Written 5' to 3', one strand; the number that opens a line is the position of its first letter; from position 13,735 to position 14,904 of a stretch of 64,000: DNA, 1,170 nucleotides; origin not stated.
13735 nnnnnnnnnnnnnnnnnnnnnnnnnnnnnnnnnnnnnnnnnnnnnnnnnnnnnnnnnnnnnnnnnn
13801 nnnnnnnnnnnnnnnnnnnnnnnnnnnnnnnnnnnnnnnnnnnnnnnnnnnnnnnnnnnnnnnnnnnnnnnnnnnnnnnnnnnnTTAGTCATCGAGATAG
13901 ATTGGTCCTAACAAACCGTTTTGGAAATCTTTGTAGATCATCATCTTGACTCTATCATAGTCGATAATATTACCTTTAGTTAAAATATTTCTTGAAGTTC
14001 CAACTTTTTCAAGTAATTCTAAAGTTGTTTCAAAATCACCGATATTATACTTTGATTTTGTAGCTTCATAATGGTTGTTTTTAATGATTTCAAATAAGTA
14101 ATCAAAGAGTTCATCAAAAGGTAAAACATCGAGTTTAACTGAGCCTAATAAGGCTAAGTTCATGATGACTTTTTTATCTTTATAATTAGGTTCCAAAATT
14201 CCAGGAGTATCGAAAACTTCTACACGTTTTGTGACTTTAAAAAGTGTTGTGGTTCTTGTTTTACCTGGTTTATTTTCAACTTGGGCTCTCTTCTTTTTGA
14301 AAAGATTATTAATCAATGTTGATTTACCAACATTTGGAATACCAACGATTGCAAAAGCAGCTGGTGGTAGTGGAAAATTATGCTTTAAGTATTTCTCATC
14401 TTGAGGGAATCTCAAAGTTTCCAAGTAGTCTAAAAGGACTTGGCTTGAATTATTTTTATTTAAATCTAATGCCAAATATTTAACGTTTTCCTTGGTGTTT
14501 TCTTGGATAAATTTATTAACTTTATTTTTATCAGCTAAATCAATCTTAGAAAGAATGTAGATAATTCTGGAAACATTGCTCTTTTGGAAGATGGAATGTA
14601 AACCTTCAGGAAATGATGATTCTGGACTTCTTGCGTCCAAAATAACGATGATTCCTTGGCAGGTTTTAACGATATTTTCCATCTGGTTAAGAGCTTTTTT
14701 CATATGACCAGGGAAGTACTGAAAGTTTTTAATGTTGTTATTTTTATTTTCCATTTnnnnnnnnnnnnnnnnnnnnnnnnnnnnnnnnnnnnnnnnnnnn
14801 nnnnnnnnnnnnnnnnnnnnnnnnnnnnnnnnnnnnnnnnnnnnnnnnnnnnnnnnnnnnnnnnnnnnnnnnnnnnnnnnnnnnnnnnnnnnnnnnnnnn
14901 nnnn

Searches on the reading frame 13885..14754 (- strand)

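Call 46: search_protein_families(library=pfam, proteins=[window:13885-14754:-], max_evalue=0.001)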
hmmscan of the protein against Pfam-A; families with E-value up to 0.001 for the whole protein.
window:13885-14754:- (289 aa): 7 families
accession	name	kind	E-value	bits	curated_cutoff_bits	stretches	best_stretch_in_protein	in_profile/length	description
PF01926.29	MMR_HSR1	-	1e-19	71.2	21.9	1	134-203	2-71/113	50S ribosome-binding GTPase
PF03193.22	RsgA_GTPase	-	3.1e-10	40.6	30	1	134-190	109-172/174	RsgA GTPase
PF02421.24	FeoB_N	-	2e-09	37.6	27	1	134-199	3-72/156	Ferrous iron transport protein B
PF00009.33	GTP_EFTU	-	2.1e-06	27.9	26.5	0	15-90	77-150/188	Elongation factor Tu GTP binding domain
PF04548.22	AIG1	-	3.9e-05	23.5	27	0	136-198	5-71/212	AIG1 family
PF10662.15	PduV-EutP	-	0.0003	21.1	21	0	22-82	54-111/143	Ethanolamine utilisation - propanediol utilisation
PF00350.29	Dynamin_N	-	0.00044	20.8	27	0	135-164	2-31/168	Dynamin family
